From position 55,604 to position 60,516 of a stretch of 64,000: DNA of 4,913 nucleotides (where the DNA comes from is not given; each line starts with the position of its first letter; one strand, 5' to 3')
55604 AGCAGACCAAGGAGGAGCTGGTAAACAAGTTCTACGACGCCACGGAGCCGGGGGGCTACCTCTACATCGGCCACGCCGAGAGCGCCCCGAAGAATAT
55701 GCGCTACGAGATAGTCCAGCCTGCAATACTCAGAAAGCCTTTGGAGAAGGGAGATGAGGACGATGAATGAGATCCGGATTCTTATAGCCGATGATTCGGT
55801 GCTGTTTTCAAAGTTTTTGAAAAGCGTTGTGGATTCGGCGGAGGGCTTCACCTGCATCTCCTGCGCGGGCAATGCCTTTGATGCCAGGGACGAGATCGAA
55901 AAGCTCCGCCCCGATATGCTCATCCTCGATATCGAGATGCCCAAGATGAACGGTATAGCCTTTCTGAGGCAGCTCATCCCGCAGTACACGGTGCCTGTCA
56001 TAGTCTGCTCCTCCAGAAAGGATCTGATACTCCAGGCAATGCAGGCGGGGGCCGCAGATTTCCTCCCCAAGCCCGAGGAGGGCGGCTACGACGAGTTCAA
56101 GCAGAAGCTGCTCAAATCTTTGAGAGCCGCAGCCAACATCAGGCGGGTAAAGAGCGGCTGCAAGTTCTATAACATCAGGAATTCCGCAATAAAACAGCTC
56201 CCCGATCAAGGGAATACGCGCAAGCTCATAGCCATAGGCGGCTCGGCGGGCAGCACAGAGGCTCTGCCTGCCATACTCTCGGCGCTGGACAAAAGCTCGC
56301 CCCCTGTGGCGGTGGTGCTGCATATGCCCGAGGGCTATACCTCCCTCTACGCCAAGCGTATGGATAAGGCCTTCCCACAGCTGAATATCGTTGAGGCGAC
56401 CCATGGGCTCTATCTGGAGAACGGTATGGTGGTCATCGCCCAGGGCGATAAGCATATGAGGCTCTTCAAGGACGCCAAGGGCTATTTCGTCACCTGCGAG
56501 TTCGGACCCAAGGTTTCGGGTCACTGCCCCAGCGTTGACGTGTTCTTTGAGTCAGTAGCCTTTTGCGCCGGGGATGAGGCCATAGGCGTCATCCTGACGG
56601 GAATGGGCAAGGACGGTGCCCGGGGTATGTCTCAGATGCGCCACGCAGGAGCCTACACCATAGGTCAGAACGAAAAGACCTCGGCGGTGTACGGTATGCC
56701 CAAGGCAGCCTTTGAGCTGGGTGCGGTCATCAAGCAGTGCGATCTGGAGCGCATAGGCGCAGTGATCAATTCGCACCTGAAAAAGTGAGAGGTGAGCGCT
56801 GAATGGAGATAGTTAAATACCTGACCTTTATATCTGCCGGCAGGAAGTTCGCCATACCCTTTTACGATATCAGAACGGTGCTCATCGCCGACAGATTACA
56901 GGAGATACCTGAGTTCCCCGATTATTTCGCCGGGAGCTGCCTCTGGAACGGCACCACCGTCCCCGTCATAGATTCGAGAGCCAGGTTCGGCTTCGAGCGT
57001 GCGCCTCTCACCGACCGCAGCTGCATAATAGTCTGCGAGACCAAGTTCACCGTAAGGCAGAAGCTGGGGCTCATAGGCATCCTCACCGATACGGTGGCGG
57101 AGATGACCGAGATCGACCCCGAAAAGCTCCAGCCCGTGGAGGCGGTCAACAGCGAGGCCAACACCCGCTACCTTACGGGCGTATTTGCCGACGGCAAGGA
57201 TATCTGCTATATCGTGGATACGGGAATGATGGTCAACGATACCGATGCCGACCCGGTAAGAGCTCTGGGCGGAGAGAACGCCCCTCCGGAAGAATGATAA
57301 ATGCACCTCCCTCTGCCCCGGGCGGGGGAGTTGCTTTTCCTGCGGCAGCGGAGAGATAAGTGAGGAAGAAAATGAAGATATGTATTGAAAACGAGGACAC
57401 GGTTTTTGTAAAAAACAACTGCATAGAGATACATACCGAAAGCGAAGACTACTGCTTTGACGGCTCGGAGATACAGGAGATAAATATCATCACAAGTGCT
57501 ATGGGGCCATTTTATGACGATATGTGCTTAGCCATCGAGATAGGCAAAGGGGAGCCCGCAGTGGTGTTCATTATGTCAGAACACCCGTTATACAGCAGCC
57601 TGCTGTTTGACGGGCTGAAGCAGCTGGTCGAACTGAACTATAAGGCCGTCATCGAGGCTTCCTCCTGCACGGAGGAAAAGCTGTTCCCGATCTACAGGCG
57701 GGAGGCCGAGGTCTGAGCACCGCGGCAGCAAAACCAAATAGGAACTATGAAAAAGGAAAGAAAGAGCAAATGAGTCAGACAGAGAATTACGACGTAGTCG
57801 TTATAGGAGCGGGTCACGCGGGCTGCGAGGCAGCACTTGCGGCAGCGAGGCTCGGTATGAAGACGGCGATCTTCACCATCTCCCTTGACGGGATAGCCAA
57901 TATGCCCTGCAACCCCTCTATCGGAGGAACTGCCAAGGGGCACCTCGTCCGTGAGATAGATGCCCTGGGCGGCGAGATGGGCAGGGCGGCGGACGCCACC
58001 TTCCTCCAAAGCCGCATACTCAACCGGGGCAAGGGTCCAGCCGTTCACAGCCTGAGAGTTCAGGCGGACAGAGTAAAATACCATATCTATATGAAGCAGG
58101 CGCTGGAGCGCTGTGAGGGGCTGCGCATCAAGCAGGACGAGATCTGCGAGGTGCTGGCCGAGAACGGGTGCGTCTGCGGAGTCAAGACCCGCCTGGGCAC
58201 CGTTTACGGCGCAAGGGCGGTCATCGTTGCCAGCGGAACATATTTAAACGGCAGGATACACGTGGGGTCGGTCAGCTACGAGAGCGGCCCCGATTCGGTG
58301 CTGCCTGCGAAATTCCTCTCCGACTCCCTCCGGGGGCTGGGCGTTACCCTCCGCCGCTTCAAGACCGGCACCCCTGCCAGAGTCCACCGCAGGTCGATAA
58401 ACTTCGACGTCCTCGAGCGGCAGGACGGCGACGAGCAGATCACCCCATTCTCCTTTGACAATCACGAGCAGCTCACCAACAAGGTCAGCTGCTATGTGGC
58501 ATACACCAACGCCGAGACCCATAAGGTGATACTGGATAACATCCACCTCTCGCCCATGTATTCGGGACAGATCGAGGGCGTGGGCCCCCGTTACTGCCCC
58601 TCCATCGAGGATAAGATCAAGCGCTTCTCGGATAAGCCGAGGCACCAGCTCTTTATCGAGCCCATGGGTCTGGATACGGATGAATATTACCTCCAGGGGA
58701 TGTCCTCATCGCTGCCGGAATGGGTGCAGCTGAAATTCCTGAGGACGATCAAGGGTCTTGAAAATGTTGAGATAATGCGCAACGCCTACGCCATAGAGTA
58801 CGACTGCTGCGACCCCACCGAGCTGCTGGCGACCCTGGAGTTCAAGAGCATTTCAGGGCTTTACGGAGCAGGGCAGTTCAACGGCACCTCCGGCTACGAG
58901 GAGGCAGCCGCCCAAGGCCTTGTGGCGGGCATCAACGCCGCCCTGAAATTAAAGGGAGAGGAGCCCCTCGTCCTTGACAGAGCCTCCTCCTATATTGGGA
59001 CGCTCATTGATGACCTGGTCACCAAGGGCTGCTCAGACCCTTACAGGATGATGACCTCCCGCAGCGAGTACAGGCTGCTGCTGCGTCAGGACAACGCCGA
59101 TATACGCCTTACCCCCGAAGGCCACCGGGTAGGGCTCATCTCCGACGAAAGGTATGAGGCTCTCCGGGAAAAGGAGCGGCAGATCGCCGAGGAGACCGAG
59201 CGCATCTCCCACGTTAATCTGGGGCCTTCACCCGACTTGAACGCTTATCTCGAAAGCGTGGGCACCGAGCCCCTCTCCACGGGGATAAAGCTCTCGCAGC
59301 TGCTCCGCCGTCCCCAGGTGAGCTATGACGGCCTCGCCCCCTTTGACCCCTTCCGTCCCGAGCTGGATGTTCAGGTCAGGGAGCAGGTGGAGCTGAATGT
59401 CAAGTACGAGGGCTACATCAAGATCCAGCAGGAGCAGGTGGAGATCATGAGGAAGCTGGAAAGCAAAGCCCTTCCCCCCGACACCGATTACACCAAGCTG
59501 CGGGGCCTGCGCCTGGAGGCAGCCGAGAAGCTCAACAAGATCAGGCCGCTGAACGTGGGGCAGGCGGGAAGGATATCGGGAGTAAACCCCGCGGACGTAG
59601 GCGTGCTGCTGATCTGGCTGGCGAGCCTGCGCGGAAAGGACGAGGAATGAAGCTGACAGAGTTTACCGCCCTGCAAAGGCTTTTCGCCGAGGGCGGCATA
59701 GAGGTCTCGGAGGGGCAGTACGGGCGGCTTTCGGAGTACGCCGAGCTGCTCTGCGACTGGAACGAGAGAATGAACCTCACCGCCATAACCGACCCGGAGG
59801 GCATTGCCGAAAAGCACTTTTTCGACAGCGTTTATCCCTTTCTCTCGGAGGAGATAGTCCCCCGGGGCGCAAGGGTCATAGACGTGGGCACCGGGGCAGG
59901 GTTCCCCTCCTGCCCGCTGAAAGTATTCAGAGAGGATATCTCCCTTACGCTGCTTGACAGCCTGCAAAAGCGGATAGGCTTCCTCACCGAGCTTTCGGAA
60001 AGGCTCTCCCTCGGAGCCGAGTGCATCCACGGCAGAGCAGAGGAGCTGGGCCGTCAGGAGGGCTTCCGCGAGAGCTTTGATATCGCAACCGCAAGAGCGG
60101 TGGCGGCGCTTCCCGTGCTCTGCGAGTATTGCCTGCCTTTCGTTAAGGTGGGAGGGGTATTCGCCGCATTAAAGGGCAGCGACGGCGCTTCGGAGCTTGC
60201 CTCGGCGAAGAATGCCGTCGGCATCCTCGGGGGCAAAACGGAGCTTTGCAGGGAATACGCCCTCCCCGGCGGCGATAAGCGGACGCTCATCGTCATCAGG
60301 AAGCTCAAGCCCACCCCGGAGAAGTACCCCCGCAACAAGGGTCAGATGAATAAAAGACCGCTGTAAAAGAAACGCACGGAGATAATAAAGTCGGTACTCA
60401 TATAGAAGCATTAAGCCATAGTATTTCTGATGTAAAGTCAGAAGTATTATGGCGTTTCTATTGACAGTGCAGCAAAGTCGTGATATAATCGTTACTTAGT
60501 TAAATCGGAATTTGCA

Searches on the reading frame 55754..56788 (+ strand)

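Call 71: search_protein_families(library=pfam, proteins=[window:55754-56788:+], max_evalue=0.00001)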
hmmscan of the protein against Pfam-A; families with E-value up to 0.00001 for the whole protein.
window:55754-56788:+ (344 aa): 2 families
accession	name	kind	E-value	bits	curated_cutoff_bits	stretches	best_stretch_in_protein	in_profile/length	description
PF01339.22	CheB_methylest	-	1.4e-52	178.4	24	1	159-337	1-173/174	CheB methylesterase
PF00072.30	Response_reg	-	5.3e-21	75.3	30.2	1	9-108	1-101/111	Response regulator receiver domain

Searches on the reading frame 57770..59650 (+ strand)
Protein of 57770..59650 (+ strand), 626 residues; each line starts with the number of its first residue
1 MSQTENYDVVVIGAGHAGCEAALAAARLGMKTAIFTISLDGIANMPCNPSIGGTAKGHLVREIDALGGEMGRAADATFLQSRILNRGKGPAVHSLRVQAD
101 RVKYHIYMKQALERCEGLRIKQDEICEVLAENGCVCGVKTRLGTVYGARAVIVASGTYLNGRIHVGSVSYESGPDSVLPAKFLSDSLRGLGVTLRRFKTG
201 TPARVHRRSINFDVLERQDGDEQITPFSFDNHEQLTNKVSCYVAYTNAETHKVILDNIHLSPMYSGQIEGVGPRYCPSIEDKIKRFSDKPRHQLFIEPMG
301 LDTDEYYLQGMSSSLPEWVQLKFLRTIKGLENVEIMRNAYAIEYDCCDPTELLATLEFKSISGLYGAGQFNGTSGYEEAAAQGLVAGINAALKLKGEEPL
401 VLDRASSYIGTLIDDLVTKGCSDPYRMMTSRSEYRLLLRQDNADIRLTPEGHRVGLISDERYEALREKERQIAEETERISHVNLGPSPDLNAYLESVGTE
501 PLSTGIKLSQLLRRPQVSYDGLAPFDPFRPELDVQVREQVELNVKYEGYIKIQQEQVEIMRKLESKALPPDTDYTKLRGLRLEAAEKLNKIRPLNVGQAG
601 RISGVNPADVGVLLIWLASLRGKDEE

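Call 71: search_protein_families(library=pfam, proteins=[window:57770-59650:+], max_evalue=0.00001)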
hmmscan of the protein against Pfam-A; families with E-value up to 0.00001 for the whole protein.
window:57770-59650:+ (626 aa): 6 families
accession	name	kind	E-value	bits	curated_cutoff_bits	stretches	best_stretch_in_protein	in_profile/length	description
PF01134.28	GIDA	-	6.3e-161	536.2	22.1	1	8-398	1-391/391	Glucose inhibited division protein A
PF21680.2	GIDA_C_1st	-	3.8e-26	92.1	24.7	1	459-554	1-96/96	tRNA modifying enzyme MnmG/GidA C-terminal helical domain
PF13932.14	SAM_GIDA_C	-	2.2e-22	79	27.1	1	560-614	3-57/57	tRNA modifying enzyme MnmG/GidA C-terminal helical bundle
PF07992.20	Pyr_redox_2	-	3.1e-07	30.6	26.1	1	7-156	1-108/291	Pyridine nucleotide-disulphide oxidoreductase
PF01262.27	AlaDh_PNT_C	-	6.7e-06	26.1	23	0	7-40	29-62/214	Alanine dehydrogenase/PNT, C-terminal domain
PF12831.13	FAD_oxidored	-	9.9e-06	25.5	27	0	8-35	1-28/416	FAD dependent oxidoreductase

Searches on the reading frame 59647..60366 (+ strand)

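Call 71: search_protein_families(library=pfam, proteins=[window:59647-60366:+], max_evalue=0.00001)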
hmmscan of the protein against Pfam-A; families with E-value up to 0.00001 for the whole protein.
window:59647-60366:+ (239 aa): 1 family
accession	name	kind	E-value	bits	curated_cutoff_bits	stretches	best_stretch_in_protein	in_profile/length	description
PF02527.21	GidB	-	1.3e-44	152.2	27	1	27-197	4-169/184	rRNA small subunit methyltransferase G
